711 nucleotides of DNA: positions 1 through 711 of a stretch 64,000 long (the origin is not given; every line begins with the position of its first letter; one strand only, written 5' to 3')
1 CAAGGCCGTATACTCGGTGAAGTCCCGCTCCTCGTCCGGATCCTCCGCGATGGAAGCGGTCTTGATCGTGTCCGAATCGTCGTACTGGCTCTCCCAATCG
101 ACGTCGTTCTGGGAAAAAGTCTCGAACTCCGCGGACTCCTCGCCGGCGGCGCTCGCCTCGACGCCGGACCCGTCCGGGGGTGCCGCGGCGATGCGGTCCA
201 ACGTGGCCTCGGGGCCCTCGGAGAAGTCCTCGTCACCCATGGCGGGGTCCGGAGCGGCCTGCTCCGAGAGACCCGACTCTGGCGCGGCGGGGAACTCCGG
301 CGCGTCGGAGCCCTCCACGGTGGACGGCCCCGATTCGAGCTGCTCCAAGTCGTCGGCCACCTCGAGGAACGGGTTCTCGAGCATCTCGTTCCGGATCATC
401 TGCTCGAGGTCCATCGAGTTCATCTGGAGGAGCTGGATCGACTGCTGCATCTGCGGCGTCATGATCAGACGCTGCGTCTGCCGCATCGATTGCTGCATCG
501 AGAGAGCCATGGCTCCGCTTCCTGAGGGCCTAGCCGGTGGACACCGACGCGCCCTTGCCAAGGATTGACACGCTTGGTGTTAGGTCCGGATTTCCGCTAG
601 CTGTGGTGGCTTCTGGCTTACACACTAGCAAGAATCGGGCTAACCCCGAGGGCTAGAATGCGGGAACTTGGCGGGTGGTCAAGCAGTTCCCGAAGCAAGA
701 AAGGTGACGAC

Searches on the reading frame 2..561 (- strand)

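Call 65: search_protein_families(library=pfam, proteins=[window:2-561:-], max_evalue=0.001)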
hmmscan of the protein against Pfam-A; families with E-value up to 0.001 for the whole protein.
window:2-561:- (186 aa): 1 family
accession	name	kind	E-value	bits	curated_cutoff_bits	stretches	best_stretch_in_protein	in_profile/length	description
PF00309.25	Sigma54_AID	-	1.1e-18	67.2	23.8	1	24-68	2-46/46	Sigma-54 factor, Activator interacting domain (AID)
